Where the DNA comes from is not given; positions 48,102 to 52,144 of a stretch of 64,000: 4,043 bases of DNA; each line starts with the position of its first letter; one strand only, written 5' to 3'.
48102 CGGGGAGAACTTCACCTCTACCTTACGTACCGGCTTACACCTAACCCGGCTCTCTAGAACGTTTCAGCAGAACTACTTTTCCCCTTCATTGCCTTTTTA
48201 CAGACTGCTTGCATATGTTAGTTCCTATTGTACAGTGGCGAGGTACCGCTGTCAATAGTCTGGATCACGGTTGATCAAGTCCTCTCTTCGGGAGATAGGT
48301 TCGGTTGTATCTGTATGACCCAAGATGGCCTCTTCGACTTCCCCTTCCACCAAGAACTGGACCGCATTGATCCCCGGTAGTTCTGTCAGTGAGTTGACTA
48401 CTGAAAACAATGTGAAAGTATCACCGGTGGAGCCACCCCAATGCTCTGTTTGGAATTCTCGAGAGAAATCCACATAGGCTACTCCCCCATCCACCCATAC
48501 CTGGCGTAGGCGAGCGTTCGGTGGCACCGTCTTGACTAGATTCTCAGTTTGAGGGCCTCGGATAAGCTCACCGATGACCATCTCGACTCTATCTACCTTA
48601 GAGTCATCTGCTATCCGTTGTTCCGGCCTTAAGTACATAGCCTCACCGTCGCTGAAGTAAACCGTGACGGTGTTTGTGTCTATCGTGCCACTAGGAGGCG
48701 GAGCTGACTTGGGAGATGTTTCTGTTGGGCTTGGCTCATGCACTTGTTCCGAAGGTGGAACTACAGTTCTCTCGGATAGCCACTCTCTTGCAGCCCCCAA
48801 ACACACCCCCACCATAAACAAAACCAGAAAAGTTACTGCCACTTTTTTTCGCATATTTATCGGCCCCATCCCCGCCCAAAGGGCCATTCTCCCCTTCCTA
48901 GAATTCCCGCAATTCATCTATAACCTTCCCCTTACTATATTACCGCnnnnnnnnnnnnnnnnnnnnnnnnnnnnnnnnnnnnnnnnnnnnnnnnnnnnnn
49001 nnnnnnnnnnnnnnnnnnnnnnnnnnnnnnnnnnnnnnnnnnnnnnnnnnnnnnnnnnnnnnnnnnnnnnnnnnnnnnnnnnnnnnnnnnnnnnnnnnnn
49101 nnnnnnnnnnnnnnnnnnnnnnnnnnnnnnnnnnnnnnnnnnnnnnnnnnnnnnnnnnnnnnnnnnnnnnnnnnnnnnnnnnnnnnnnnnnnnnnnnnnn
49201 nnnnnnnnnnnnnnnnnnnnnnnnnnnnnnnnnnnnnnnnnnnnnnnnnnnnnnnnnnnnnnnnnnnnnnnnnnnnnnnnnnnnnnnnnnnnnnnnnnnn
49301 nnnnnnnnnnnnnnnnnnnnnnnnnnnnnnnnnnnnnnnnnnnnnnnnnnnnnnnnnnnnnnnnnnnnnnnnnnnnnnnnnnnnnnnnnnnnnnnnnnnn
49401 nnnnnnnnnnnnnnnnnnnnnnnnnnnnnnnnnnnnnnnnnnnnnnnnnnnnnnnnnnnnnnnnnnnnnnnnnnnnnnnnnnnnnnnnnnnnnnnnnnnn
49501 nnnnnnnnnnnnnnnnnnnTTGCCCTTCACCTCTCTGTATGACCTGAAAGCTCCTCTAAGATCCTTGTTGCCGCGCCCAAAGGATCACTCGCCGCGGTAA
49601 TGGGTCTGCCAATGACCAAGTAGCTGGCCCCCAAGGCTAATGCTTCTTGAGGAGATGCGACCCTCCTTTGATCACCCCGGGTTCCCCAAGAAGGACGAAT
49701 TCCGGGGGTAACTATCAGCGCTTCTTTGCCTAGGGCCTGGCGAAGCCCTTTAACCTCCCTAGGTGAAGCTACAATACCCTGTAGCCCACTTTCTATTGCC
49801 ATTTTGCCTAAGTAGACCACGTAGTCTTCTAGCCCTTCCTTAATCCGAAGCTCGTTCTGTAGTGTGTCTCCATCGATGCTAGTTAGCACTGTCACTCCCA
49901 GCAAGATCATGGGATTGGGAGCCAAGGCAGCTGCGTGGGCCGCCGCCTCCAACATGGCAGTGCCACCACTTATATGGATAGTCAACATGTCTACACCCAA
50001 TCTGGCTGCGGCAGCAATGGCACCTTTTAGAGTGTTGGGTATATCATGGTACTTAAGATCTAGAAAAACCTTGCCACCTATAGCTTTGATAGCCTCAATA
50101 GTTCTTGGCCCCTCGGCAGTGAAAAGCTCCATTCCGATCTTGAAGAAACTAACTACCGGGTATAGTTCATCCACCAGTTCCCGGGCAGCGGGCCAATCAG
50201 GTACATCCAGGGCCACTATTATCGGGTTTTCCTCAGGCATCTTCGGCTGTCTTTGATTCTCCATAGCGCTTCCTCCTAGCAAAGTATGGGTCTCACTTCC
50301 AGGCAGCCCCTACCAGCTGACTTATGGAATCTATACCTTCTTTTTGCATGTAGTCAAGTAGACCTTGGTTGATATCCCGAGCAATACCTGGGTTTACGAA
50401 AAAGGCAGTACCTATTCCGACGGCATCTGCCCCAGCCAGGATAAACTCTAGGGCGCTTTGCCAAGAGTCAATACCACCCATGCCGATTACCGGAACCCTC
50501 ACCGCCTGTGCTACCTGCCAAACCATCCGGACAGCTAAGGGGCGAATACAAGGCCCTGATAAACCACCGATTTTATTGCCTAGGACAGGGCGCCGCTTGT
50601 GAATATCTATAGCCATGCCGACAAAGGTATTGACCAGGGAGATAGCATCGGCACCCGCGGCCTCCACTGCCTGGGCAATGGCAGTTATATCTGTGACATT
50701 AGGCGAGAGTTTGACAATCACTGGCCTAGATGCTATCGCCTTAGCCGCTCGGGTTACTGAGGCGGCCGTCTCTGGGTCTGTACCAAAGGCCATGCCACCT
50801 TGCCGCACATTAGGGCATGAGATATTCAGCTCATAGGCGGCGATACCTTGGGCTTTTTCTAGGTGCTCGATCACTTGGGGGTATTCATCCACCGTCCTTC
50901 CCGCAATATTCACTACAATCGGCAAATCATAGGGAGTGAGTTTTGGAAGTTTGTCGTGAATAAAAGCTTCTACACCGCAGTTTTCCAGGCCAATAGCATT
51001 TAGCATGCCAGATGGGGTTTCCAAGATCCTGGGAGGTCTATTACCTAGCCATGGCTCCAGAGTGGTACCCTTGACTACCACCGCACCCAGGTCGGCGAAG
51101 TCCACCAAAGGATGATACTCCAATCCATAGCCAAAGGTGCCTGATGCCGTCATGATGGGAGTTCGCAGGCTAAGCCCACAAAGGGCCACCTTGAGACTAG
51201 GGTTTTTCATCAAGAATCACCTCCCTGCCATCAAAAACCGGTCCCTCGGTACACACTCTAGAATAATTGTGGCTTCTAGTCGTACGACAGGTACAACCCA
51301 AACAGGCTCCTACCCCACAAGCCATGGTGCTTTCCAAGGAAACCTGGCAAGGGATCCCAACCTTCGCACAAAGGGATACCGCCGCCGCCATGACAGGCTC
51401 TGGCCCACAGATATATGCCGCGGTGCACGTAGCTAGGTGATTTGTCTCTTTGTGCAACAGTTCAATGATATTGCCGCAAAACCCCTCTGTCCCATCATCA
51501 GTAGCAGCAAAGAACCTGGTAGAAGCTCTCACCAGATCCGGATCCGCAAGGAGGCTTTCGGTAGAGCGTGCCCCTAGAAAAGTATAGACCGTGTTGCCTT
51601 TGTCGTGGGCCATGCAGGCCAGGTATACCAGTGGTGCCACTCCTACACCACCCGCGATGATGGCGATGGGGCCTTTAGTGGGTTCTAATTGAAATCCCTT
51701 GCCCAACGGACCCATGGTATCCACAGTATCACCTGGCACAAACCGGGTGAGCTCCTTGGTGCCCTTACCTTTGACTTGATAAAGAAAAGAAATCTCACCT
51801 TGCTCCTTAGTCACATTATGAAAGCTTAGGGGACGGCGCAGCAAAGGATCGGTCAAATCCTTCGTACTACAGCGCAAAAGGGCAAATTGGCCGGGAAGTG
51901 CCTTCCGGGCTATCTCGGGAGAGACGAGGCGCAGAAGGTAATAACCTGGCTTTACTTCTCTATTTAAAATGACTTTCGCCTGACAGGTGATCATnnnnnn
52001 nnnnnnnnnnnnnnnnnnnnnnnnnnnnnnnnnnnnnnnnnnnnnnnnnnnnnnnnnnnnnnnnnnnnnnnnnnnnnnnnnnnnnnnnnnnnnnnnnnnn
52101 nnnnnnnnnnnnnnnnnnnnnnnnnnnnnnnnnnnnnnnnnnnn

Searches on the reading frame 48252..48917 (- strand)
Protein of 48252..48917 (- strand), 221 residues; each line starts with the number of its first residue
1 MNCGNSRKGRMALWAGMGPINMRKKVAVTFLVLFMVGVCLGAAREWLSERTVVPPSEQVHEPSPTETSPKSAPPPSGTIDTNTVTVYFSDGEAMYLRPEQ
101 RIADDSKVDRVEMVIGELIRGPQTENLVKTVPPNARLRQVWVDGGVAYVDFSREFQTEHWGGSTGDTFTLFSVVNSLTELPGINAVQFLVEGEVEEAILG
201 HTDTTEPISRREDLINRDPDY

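Call 19: search_protein_families(library=pfam, proteins=[window:48252-48917:-], max_evalue=0.00001)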
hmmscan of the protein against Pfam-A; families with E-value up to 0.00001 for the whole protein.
window:48252-48917:- (221 aa): 1 family
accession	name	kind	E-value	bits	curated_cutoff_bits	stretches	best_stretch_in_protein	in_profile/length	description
PF10646.14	Germane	-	2.3e-23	83.5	23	1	85-194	1-115/117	Sporulation and spore germination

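Call 67: search_protein_families(library=ncbifam, proteins=[window:48252-48917:-], max_evalue=0.00001)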
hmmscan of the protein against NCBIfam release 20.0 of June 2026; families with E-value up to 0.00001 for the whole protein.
window:48252-48917:- (221 aa): 0 families

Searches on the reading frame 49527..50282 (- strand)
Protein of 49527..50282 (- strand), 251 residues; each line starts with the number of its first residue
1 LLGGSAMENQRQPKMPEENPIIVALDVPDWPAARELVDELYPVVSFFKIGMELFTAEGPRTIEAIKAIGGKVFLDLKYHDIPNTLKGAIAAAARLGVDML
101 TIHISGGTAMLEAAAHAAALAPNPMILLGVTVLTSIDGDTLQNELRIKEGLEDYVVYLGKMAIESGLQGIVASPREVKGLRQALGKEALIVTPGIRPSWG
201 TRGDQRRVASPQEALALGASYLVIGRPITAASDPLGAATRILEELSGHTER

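Call 19: search_protein_families(library=pfam, proteins=[window:49527-50282:-], max_evalue=0.00001)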
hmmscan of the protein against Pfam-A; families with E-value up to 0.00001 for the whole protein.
window:49527-50282:- (251 aa): 1 family
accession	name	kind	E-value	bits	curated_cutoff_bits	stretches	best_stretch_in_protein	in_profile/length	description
PF00215.30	OMPdecase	-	1.7e-56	192.1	27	1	20-241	2-221/221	Orotidine 5'-phosphate decarboxylase / HUMPS family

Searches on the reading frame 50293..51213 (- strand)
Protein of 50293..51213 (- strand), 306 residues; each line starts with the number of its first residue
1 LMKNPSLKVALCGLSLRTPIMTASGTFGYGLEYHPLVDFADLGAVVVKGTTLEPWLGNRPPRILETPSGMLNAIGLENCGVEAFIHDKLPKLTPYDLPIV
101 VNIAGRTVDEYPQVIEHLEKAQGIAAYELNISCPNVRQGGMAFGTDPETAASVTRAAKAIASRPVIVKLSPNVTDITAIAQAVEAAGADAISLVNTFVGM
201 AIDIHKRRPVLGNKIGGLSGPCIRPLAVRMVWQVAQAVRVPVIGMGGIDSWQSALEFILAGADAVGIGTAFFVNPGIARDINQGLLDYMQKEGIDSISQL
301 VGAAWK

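Call 19: search_protein_families(library=pfam, proteins=[window:50293-51213:-], max_evalue=0.00001)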
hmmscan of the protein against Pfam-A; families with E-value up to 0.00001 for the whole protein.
window:50293-51213:- (306 aa): 2 families
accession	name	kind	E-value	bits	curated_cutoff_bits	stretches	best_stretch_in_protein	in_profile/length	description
PF01180.27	DHO_dh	-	2.6e-79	266.9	27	1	7-289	2-291/291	Dihydroorotate dehydrogenase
PF01207.24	Dus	-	5.6e-09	36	20.4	1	97-280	54-226/311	Dihydrouridine synthase (Dus)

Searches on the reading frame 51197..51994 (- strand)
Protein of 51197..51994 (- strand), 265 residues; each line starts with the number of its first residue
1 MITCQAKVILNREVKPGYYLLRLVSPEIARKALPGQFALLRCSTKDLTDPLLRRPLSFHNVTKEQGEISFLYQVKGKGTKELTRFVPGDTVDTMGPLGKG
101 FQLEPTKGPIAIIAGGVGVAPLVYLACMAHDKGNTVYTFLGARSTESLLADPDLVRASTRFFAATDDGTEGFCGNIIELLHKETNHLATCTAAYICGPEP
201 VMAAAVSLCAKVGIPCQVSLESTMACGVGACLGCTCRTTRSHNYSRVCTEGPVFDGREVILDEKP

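Call 19: search_protein_families(library=pfam, proteins=[window:51197-51994:-], max_evalue=0.00001)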
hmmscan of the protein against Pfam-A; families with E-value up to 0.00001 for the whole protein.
window:51197-51994:- (265 aa): 2 families
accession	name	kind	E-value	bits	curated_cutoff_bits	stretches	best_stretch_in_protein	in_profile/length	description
PF10418.14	DHODB_Fe-S_bind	-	1.6e-16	60.2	23.9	1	221-259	1-40/41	Iron-sulfur cluster binding domain of dihydroorotate dehydrogenase B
PF00175.26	NAD_binding_1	-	4.7e-06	27.7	22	1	113-205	2-107/109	Oxidoreductase NAD-binding domain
